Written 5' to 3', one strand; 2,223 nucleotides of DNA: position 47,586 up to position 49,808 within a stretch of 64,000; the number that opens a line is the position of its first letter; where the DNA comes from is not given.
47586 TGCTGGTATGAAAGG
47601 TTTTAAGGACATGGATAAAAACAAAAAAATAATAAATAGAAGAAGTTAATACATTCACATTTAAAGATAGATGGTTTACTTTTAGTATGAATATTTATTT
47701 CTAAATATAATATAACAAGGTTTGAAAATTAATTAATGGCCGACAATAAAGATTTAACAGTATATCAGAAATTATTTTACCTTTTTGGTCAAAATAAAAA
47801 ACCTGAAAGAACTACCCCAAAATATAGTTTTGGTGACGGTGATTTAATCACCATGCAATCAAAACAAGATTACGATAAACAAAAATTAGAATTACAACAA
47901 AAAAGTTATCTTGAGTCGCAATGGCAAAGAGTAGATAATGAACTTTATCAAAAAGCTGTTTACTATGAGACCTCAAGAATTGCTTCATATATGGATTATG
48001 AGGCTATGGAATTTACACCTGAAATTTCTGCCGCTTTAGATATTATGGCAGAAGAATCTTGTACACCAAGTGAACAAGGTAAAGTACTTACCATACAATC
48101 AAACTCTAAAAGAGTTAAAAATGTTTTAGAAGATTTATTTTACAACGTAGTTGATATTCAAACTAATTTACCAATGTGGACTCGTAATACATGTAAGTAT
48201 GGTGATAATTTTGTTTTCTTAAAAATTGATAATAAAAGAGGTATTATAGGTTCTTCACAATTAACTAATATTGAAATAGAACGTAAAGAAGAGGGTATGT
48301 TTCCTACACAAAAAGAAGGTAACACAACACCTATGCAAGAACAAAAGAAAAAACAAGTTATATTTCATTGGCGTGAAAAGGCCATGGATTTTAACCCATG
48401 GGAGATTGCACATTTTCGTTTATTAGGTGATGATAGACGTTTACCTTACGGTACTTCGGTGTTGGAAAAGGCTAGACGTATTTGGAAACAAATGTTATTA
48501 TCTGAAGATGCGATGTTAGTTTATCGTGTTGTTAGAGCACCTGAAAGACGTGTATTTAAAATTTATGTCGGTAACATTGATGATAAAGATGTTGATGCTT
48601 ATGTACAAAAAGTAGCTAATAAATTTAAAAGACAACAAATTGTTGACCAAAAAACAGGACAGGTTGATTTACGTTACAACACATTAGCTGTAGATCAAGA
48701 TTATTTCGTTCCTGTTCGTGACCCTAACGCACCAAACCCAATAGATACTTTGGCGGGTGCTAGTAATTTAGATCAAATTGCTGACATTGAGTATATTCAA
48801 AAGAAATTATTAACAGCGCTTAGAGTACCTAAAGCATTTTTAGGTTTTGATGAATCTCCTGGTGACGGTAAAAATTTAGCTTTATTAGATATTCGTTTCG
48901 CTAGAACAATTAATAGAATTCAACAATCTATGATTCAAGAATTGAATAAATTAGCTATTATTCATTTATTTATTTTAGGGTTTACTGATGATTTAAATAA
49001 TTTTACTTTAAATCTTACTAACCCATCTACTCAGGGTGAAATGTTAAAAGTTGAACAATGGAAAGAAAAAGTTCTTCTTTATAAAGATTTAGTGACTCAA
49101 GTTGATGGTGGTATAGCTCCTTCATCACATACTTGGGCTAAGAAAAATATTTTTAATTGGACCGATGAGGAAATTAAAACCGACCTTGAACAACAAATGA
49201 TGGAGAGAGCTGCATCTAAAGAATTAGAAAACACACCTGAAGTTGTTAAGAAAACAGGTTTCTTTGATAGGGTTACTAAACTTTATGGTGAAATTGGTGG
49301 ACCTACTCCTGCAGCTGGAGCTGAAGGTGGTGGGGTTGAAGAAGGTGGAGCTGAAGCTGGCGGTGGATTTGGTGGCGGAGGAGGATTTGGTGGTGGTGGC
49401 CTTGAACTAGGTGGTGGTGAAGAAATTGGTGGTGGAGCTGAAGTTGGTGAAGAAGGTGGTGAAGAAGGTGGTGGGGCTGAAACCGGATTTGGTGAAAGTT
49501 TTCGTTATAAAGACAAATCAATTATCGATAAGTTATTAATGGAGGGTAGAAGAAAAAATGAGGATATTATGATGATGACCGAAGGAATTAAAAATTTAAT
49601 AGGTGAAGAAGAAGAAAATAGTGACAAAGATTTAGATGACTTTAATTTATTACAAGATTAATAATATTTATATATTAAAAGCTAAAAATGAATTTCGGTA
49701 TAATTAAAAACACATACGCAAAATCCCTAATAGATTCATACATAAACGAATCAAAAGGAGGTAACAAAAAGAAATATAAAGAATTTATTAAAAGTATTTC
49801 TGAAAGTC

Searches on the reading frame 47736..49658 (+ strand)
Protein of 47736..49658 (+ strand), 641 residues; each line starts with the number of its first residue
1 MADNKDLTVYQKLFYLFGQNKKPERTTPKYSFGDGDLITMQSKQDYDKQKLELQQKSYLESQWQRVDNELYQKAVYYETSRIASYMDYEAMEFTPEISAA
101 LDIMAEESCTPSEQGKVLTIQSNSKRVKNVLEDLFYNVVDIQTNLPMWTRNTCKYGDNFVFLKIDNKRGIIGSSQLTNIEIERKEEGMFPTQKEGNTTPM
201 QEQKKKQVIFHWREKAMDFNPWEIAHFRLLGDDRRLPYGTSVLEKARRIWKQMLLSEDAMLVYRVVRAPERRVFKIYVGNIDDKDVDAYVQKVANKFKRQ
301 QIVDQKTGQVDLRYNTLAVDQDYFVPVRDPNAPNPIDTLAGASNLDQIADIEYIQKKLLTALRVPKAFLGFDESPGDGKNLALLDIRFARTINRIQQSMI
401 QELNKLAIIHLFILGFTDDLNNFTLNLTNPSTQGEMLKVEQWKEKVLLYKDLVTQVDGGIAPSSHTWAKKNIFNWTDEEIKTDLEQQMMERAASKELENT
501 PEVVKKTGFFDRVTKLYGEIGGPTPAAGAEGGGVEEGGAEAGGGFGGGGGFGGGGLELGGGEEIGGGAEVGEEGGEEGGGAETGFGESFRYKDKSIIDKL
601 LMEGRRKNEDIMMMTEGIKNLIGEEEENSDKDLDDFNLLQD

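Call 13: search_protein_families(library=pfam, proteins=[window:47736-49658:+], max_evalue=0.01)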
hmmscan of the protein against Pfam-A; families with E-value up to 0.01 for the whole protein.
window:47736-49658:+ (641 aa): 1 family
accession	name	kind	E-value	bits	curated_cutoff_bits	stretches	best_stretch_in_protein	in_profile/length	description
PF07230.16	Portal_T4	-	4.7e-76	256.7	22.9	1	84-487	4-430/433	Bacteriophage T4-like portal protein (Gp20)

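Call 17: search_dna_similar(query=window:47736-49658:+, collection=phages, mode=protein, max_rows=12)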
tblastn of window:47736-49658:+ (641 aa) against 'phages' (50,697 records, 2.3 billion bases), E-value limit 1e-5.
Records with a match: 2576; places in all: 2576; records where one place covers at least 80% of the query: 0.
Best place of each record, by identity: <60% 2576.
By first word of the organism name: Escherichia 667; Synechococcus 382; Klebsiella 327; Salmonella 202; Vibrio 134; Shigella 89; Aeromonas 80; Acinetobacter 71; Cyanophage 62; Enterobacter 58; and 61 more.
By host as written in the record: - 460; Escherichia coli 278; Klebsiella pneumoniae 114; Synechococcus 107; Synechococcus sp. 41; Escherichia coli O157:H7 38; Salmonella enterica 29; Synechococcus sp. WH7803 28; and 574 more.
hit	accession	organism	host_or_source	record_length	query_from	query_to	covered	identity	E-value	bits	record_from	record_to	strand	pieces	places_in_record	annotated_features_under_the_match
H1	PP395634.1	Microcystis phage Mel-JY01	Microcystis elabens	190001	70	507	68%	40.4%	2e-85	298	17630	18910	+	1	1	hypothetical protein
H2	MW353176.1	Flavobacterium phage vB_FspM_immuto_3-5A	Flavobacterium sp. LMO8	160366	70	456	60%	40.5%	5e-75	268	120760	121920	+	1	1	capsid assembly protein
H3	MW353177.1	Flavobacterium phage vB_FspM_immuto_13-6C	Flavobacterium sp. LMO8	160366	70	456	60%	40.5%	5e-75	268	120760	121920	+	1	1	capsid assembly protein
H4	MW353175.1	Flavobacterium phage vB_FspM_immuto_2-6A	Flavobacterium sp. LMO8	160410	70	456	60%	40.5%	5e-75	268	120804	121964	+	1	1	capsid assembly protein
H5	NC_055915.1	Flavobacterium phage vB_FspM_immuto_2-6A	Flavobacterium sp. LMO8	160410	70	456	60%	40.5%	5e-75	268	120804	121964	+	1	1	capsid assembly protein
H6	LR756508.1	uncultured phage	metagenomic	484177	75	381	46%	39.1%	5e-25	229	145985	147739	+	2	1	record has no annotation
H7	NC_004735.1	Rhodothermus phage RM378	Rhodothermus marinus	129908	78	407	51%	33.1%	3e-34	146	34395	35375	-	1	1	20: portal protein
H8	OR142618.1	Pseudomonas phage Callisto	Pseudomonas aeruginosa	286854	80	511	67%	25.0%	1e-24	116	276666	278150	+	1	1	hypothetical protein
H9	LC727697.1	Pseudomonas phage sp. 30-2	Pseudomonas aeruginosa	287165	80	511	67%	25.0%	1e-24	116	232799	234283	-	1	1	hypothetical protein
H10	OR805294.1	Pseudomonas phage Ettore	Pseudomonas aeruginosa PAO1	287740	80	511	67%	25.0%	1e-24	116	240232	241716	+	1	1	portal protein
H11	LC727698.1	Pseudomonas phage sp. 30-3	Pseudomonas aeruginosa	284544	80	511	67%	24.8%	5e-24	114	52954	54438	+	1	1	hypothetical protein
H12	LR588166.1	Pseudomonas phage vB_PaeM_MIJ3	-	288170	80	511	67%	24.8%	5e-24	114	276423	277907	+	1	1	head portal vertex protein: head portal vertex protein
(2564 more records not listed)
